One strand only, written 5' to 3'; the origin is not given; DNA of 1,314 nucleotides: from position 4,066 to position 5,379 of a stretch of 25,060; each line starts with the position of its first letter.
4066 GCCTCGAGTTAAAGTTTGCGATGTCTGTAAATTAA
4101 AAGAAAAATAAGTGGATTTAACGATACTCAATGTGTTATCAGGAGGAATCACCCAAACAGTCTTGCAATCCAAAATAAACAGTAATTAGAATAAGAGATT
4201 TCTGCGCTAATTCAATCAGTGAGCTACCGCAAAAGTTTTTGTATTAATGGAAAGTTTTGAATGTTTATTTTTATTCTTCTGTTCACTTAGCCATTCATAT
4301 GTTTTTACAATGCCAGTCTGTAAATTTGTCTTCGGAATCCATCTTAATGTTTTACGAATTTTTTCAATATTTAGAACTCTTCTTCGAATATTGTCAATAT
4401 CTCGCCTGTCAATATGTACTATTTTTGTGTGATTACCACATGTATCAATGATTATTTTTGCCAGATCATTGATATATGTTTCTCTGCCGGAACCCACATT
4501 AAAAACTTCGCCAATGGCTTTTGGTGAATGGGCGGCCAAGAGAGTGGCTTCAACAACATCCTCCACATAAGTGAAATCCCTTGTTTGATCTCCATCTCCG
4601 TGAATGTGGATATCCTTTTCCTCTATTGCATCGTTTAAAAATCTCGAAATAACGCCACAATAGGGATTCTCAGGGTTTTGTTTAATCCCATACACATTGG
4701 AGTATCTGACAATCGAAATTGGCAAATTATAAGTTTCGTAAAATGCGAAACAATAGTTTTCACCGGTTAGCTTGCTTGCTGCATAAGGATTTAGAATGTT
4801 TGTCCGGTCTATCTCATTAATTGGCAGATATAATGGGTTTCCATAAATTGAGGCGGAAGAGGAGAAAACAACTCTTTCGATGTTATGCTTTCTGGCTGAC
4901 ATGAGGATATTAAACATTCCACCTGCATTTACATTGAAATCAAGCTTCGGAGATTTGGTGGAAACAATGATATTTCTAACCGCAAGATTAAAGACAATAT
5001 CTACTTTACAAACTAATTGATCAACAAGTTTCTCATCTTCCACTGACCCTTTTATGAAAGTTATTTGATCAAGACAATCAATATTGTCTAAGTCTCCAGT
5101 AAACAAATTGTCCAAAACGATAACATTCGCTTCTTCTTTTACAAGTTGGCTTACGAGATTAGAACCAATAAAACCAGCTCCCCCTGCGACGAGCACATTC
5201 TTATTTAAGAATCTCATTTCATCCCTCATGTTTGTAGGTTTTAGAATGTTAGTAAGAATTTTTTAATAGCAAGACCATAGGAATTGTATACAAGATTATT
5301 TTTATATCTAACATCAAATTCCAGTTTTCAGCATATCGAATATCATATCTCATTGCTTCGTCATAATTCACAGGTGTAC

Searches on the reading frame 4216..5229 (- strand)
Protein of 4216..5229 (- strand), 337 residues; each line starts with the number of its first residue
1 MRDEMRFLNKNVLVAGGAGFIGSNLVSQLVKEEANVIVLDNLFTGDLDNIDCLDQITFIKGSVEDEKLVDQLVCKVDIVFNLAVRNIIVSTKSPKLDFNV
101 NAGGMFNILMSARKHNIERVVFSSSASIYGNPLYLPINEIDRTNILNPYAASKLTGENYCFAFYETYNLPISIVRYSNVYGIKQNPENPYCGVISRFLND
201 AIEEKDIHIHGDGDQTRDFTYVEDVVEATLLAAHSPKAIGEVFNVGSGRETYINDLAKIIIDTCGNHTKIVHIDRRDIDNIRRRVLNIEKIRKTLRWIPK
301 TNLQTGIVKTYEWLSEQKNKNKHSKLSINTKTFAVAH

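Call 33: search_protein_families(library=pfam, proteins=[window:4216-5229:-], max_evalue=0.001)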
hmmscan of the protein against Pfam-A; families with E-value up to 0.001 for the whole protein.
window:4216-5229:- (337 aa): 8 families
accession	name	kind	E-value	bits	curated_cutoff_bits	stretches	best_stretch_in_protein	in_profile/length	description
PF01370.27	Epimerase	-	1.8e-54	185.1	20.9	1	12-246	1-240/240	NAD dependent epimerase/dehydratase family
PF16363.11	GDP_Man_Dehyd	-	1.3e-49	169.9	27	1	13-309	1-331/332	GDP-mannose 4,6 dehydratase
PF01073.25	3Beta_HSD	-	1.4e-20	74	22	1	13-235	1-231/280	3-beta hydroxysteroid dehydrogenase/isomerase family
PF04321.23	RmlD_sub_bind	-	2.4e-15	56.8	27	1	11-273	2-241/287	RmlD substrate binding domain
PF02719.21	Polysacc_synt_2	-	9.5e-14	51.7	20.2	1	12-270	1-253/293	Polysaccharide biosynthesis protein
PF07993.18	NAD_binding_4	-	6.4e-11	42.3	20.1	1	15-195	2-217/258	Male sterility protein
PF13460.12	NAD_binding_10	-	2.2e-08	34.6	27.2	1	16-159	1-130/184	NAD(P)H-binding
PF05368.20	NmrA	-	0.00038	20.6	27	0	9-124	2-106/298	NmrA-like family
